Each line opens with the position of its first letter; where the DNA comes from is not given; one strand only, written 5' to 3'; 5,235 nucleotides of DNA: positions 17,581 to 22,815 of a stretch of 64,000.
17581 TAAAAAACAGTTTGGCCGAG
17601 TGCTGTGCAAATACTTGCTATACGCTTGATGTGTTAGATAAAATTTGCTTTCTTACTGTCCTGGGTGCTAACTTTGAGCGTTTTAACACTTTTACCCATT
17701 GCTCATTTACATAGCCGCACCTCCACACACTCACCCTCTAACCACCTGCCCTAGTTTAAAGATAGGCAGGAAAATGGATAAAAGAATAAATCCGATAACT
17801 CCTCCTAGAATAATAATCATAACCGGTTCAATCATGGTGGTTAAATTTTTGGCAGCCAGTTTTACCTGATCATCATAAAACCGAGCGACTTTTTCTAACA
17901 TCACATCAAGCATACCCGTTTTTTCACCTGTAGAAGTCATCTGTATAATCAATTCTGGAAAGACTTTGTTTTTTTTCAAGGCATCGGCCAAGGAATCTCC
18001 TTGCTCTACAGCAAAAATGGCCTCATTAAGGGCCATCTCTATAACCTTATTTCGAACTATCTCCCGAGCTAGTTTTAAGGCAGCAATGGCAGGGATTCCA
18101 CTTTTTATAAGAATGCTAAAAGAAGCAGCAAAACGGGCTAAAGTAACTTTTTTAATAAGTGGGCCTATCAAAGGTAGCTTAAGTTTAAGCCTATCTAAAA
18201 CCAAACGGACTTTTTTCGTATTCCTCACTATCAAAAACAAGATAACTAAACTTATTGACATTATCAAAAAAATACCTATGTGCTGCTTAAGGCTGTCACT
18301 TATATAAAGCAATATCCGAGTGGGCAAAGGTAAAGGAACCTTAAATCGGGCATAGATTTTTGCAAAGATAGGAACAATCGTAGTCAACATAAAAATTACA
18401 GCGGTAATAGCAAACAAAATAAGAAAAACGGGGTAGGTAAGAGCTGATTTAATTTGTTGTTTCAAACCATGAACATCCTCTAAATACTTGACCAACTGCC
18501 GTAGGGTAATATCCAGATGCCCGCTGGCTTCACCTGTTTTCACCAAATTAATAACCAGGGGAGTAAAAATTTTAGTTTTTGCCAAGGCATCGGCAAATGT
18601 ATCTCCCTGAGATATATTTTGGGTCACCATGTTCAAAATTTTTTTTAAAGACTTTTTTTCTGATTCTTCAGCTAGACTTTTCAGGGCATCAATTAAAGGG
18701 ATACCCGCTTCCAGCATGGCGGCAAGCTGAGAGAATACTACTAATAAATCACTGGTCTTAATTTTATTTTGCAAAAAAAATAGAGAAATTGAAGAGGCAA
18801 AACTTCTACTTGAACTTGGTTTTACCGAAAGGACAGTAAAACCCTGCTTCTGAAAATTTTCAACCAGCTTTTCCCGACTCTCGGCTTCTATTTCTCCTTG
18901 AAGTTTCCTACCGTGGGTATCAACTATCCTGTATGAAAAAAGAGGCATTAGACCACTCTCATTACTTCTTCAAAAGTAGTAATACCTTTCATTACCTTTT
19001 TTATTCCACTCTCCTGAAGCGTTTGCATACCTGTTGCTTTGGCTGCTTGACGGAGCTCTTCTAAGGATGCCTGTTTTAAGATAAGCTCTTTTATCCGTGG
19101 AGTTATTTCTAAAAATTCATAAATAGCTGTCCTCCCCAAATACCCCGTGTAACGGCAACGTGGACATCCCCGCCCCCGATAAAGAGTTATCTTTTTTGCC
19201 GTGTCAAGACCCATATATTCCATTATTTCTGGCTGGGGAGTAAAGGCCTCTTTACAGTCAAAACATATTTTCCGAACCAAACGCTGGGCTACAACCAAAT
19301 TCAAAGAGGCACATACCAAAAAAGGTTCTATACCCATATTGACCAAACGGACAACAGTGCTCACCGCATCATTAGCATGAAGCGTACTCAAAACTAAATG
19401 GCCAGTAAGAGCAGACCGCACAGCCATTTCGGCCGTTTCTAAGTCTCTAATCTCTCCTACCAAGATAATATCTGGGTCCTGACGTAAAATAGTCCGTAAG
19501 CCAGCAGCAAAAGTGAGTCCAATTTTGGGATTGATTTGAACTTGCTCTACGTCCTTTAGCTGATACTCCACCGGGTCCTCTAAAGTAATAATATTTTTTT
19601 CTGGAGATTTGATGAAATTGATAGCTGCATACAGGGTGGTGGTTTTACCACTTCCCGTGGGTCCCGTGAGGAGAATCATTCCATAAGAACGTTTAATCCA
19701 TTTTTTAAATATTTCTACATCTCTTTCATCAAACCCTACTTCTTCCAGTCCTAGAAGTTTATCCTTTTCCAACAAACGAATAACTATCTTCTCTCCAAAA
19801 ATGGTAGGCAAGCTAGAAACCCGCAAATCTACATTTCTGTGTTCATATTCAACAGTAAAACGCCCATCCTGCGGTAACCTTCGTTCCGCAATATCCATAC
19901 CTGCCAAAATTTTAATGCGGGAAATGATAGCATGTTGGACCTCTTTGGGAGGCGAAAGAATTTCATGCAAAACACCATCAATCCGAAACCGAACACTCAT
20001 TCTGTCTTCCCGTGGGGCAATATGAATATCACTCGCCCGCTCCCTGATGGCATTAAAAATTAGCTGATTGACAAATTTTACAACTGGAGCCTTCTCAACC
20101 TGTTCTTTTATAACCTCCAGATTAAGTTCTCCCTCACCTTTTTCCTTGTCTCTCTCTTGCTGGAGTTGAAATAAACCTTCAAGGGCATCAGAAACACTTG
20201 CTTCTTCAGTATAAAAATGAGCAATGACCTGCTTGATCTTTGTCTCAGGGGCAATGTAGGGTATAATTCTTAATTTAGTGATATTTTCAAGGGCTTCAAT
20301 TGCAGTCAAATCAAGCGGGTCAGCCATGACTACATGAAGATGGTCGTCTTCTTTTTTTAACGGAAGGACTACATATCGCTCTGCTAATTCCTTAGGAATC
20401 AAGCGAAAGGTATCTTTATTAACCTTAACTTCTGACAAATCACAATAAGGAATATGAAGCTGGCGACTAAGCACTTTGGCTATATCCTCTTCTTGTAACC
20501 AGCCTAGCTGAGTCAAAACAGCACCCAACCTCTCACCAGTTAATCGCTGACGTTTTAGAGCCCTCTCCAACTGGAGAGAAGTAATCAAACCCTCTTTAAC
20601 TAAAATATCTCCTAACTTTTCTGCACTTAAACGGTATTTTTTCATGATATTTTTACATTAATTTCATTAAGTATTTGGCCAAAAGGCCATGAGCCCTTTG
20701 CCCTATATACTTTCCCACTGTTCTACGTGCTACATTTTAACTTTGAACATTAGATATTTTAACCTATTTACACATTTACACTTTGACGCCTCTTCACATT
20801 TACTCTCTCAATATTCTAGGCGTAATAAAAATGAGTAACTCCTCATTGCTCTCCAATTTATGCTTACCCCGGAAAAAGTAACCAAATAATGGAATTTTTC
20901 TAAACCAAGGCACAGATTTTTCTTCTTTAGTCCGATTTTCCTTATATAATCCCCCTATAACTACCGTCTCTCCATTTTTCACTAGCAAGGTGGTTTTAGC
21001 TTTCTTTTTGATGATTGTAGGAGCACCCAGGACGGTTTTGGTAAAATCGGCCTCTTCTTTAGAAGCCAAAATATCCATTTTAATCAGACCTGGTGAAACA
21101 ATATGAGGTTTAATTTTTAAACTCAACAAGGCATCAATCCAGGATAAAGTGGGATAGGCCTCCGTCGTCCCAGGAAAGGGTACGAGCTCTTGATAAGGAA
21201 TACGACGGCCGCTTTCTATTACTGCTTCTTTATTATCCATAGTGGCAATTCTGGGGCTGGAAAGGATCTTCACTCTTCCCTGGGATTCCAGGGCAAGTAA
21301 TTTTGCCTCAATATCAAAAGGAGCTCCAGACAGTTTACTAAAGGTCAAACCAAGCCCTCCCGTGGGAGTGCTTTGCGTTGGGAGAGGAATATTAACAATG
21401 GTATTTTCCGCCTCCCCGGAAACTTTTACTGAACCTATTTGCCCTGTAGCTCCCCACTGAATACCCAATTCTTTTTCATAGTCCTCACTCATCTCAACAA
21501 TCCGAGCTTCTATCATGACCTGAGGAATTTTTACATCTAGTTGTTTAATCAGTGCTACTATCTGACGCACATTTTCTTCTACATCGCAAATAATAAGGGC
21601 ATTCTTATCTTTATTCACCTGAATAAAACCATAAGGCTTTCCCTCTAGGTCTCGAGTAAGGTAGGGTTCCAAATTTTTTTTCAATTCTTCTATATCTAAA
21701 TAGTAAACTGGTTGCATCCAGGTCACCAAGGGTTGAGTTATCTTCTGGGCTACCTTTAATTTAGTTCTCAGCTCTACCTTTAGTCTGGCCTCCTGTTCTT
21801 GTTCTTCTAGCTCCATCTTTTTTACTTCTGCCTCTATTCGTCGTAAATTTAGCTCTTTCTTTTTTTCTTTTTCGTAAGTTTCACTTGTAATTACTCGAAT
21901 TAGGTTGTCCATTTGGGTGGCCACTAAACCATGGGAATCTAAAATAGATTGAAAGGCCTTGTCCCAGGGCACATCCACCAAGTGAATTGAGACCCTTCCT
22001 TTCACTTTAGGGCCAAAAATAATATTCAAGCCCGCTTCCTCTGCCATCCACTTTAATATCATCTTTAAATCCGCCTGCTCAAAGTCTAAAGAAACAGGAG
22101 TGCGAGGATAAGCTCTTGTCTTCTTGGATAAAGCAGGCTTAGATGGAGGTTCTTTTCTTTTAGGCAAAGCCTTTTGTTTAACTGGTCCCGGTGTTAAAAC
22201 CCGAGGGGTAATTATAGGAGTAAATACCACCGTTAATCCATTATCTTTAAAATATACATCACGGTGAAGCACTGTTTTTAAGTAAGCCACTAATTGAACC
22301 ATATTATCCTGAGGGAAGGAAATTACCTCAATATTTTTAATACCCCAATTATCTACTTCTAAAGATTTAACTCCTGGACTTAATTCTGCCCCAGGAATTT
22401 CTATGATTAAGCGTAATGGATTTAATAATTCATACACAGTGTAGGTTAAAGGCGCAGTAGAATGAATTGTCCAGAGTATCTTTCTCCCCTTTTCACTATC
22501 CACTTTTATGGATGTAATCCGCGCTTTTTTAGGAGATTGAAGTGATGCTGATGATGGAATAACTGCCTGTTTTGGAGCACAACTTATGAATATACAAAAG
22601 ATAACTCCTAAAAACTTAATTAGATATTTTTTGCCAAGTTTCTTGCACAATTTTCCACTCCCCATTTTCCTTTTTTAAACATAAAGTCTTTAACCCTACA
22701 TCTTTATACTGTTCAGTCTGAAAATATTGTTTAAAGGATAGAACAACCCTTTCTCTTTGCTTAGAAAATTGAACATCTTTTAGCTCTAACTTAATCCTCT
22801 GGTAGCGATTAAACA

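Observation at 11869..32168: Candidate integrated pilus-cytochrome system: type IV pilus machinery and OmcS-type nanowire cytochromes in one sigma-54 regulon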

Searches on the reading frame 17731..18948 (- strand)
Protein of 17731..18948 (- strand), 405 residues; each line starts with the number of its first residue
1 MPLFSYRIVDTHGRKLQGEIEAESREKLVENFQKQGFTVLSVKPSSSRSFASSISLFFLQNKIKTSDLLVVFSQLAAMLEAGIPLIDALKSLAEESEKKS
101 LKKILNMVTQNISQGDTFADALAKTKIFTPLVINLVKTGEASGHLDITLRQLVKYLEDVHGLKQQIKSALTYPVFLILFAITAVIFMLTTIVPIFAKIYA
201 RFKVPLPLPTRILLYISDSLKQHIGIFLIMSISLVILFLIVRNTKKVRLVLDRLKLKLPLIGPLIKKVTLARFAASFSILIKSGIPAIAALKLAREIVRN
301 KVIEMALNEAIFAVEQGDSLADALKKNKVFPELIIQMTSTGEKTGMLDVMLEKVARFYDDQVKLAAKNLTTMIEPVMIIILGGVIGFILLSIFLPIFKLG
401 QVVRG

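Call 4: search_protein_families(library=pfam, proteins=[window:17731-18948:-], max_evalue=0.01)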
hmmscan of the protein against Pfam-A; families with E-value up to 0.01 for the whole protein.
window:17731-18948:- (405 aa): 1 family
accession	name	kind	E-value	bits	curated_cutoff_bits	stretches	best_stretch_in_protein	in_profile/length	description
PF00482.28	T2SSF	-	2.1e-57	192.9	25.2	2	73-193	3-125/125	Type II secretion system (T2SS), protein F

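Call 75: search_protein_families(library=ncbifam, proteins=[window:17731-18948:-], max_evalue=0.00001)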
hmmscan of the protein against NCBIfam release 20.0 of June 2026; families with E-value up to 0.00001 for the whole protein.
window:17731-18948:- (405 aa): 6 families
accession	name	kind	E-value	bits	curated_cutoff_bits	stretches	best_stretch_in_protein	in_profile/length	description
TIGR02120.1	GspF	equivalog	2.6e-107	359.5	424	1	4-403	1-401/401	type II secretion system inner membrane protein GspF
NF052607.1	T4PiliAsmPilCThrm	equivalog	6.8e-101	338.3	700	1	1-399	1-400/406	type IV pilus assembly protein PilC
NF052606.1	T4PiliAsmPilCMyx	equivalog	5.2e-90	302.3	700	1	8-403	26-418/419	type IV pilus assembly protein PilC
NF007861.0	PRK10573.1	equivalog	5.2e-88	295.8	401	1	3-404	6-399/401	protein transport protein HofC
NF047826.1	T3SSXpsF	equivalog_domain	2.1e-75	254.1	650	1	1-403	1-404/405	type II secretion system protein XpsF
NF041012.2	T4P_ComGB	equivalog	3.1e-44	151.7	240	1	71-399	6-330/332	competence type IV pilus assembly protein ComGB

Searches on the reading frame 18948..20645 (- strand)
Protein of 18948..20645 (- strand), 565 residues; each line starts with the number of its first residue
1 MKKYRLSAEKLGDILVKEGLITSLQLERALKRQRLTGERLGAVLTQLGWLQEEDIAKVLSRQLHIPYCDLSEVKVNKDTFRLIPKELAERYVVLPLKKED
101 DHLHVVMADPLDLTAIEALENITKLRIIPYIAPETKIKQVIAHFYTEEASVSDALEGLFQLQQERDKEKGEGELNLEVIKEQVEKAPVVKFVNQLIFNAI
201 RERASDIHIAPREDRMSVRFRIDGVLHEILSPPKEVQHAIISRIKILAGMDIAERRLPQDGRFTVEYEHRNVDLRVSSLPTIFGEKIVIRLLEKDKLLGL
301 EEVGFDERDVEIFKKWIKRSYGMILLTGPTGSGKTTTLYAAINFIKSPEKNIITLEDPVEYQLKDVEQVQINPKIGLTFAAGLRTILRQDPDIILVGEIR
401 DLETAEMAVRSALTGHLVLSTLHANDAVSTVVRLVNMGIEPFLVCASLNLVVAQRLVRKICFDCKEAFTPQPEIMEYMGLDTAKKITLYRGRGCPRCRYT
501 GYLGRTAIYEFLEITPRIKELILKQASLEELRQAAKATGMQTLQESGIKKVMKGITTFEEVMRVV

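Call 4: search_protein_families(library=pfam, proteins=[window:18948-20645:-], max_evalue=0.01)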
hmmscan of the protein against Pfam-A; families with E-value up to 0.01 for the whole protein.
window:18948-20645:- (565 aa): 6 families
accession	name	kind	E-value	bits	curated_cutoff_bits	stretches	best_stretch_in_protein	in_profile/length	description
PF00437.27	T2SSE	-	9.1e-144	479.1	24.9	1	182-563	2-370/370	Type II/IV secretion system protein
PF05157.20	MshEN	-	1.3e-22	80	23.1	1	64-149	2-88/90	MshEN domain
PF25199.1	nSTAND_NTPase5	-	0.00029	21.1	34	1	315-369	35-90/145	Novel STAND NTPase 5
PF13173.12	AAA_14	-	0.0014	19.1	27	1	323-412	4-84/129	AAA domain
PF13401.12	AAA_22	-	0.002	18.9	27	1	320-359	4-43/130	AAA domain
PF13555.12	AAA_29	-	0.0024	18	27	1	321-344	22-45/61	P-loop containing region of AAA domain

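Call 8: search_protein_families(library=ncbifam, proteins=[window:18948-20645:-], max_evalue=0.01)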
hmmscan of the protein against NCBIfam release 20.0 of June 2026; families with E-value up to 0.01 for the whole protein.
window:18948-20645:- (565 aa): 24 families
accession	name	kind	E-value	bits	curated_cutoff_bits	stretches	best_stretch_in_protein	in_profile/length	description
TIGR02538.1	type_IV_pilB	equivalog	7.1e-195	648.8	675.65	1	10-564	1-561/564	type IV-A pilus assembly ATPase PilB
TIGR02533.1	type_II_gspE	equivalog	2.7e-183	610.1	630.25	1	82-564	3-485/486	type II secretion system ATPase GspE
NF053534.1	T4PilAsmATPsTfpB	equivalog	5.5e-150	500.5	850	1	48-565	61-582/584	type IV pilus assembly ATPase TfpB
NF007755.0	PRK10436.1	equivalog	1.6e-147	491.9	617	1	86-565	12-459/465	type II secretion system protein GspE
NF041000.1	ATPase_ComGA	equivalog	2.6e-85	285.7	300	1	194-458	2-266/267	competence type IV pilus ATPase ComGA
TIGR01420.1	pilT_fam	subfamily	5.1e-57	193.6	319.1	2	193-438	3-243/343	PilT/PilU family type 4a pilus ATPase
TIGR02525.1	plasmid_TraJ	equivalog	1.5e-26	93.3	368.3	1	312-437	141-272/372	plasmid transfer ATPase TraJ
NF008411.1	PRK11234.1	equivalog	1.8e-22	79.5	1170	1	9-195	482-667/723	cyclic di-3',5'-guanylate-activated glycosyltransferase NfrB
NF058587.1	archaellum_moto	equivalog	1.7e-20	73.3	550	1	316-459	269-419/527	archaellum flagellar ATPase motor FlaI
TIGR02524.1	dot_icm_DotB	equivalog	4.4e-20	72.2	463.3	1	320-436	133-258/358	Dot/Icm type IV secretion system ATPase DotB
NF053729.1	c-di-GMP_motif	domain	6.2e-19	67.5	38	1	10-62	1-53/53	cyclic di-GMP-binding domain-containing protein, MshE-related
NF012033.0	PRK15489.1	equivalog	1.6e-17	63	537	1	9-148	491-630/703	glycosyl transferase family protein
TIGR02788.1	VirB11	equivalog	4.6e-16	58.7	249.95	1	311-439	134-267/308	P-type DNA transfer ATPase VirB11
NF010469.0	PRK13894.1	subfamily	7.2e-16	58.4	508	1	313-435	142-265/320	conjugal transfer ATPase TrbB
TIGR02782.1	TrbB_P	equivalog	8.6e-16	58.1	304.55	1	322-436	137-254/303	P-type conjugative transfer ATPase TrbB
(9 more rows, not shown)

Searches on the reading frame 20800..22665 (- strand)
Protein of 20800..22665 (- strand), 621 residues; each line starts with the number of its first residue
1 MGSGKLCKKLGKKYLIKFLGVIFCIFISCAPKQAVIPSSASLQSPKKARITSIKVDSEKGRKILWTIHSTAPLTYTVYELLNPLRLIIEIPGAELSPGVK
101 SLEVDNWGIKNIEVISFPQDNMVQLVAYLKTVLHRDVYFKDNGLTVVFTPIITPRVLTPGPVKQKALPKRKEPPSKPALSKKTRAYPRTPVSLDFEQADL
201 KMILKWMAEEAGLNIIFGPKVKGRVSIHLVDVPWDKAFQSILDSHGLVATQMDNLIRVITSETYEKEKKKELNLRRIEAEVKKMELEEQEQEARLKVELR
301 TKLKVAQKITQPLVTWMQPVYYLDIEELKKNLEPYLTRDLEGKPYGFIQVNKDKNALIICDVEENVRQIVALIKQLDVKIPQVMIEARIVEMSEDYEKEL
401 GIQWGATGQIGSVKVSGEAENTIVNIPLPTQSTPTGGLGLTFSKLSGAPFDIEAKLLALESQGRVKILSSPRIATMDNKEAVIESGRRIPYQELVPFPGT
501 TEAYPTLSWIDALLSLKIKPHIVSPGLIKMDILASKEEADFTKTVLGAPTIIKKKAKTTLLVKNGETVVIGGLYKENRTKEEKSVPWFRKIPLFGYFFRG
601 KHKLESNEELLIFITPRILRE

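Call 4: search_protein_families(library=pfam, proteins=[window:20800-22665:-], max_evalue=0.01)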
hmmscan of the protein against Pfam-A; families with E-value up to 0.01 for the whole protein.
window:20800-22665:- (621 aa): 5 families
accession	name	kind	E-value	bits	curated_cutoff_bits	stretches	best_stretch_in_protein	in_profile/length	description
PF00263.26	Secretin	-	7.7e-46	156.2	27.5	1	458-620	1-169/169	Bacterial type II and III secretion system protein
PF21305.2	type_II_gspD_N0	-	2.5e-08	34.1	27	1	193-258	1-71/71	GspD-like, N0 domain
PF07660.19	STN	-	1.4e-07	31.7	28.4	1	213-259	1-50/52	Secretin and TonB N terminus short domain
PF11741.13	AMIN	-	4.3e-07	30.4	20.5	1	66-138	14-88/101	AMIN domain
PF03958.22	Secretin_N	-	4.3e-06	27.3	28.2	1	319-382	5-69/69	Bacterial type II/III secretion system short domain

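Call 75: search_protein_families(library=ncbifam, proteins=[window:20800-22665:-], max_evalue=0.00001)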
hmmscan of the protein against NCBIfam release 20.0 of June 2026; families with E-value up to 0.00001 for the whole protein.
window:20800-22665:- (621 aa): 9 families
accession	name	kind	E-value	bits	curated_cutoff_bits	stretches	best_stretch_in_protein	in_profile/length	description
TIGR02515.1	IV_pilus_PilQ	subfamily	1.4e-95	320.8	284.35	1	190-619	3-427/428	type IV pilus secretin PilQ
NF010083.0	PRK13568.1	equivalog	1.6e-63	214.9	554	2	299-620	106-418/419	DNA uptake porin HofQ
TIGR02517.1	type_II_gspD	equivalog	6.4e-63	213.2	351.35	1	347-620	302-591/600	type II secretion system secretin GspD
NF007851.2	PRK10560.1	exception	1.3e-48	165.8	598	2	305-619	109-409/412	DNA uptake porin HofQ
TIGR02516.1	type_III_yscC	equivalog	6.7e-41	140.3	238.45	1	348-620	201-462/463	type III secretion system outer membrane ring subunit SctC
TIGR02519.1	pilus_MshL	equivalog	1.2e-37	129.5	250.2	1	350-619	3-290/290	pilus (MSHA type) biogenesis protein MshL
NF011873.0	PRK15346.1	equivalog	8.4e-18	64.3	524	1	350-603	240-478/499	EscC/YscC/HrcC family type III secretion system outer membrane ring protein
NF042912.1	Amuc_1098_fam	equivalog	1.5e-17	62.9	750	1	538-618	715-795/805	Amuc_1098 family type IV pilus outer membrane protein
TIGR02520.1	pilus_B_mal_scr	equivalog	6.1e-08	31.6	287.65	1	345-616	236-511/513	PilN family type IVB pilus formation outer membrane protein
